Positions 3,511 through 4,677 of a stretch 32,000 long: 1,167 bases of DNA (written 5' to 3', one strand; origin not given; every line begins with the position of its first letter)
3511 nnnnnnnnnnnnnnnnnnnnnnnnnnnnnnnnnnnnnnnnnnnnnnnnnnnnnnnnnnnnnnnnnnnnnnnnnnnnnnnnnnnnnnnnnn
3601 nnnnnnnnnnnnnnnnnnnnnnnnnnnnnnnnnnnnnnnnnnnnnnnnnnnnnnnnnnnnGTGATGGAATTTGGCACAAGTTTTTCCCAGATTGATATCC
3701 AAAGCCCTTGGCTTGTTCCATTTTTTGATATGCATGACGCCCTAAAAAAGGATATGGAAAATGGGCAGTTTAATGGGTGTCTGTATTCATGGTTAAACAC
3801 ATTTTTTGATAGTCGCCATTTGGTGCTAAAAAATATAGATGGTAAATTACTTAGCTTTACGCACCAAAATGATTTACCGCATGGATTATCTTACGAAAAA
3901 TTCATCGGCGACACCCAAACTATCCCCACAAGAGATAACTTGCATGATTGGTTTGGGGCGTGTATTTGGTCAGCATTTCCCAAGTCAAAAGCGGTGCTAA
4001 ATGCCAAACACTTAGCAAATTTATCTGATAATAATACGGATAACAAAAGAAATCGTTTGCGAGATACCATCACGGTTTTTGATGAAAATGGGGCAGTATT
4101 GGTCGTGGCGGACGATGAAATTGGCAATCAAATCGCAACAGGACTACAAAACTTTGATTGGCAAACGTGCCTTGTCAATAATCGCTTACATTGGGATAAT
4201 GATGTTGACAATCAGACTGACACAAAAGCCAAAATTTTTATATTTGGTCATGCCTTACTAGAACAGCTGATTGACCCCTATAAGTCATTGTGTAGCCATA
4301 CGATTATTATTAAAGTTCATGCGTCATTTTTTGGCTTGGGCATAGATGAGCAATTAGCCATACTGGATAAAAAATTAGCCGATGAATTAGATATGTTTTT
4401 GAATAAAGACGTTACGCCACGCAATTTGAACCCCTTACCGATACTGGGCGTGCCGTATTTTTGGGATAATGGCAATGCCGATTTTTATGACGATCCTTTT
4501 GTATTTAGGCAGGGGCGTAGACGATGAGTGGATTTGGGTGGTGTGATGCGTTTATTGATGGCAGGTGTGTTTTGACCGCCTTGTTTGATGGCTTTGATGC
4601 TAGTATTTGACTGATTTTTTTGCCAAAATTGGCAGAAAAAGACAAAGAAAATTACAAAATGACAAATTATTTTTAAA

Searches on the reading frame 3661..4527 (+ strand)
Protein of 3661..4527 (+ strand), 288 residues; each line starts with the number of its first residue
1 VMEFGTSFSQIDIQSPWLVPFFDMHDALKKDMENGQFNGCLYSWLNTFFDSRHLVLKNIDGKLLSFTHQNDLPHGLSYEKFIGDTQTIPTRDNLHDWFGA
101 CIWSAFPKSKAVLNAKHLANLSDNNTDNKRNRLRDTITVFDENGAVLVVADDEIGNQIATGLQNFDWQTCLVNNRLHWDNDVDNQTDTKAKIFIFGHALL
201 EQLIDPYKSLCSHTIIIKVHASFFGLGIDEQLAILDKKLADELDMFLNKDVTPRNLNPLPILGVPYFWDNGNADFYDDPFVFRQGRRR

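Call 3: search_protein_families(library=pfam, proteins=[window:3661-4527:+], max_evalue=0.1)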
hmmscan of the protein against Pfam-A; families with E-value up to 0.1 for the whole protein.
window:3661-4527:+ (288 aa): 1 family
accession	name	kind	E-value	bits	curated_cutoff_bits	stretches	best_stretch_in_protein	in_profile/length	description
PF11227.13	DUF3025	-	3.8e-61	207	25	1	64-286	1-213/213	Protein of unknown function (DUF3025)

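Call 4: search_protein_families(library=ncbifam, proteins=[window:3661-4527:+], max_evalue=0.1)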
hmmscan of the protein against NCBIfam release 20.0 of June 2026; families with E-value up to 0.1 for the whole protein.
window:3661-4527:+ (288 aa): 0 families
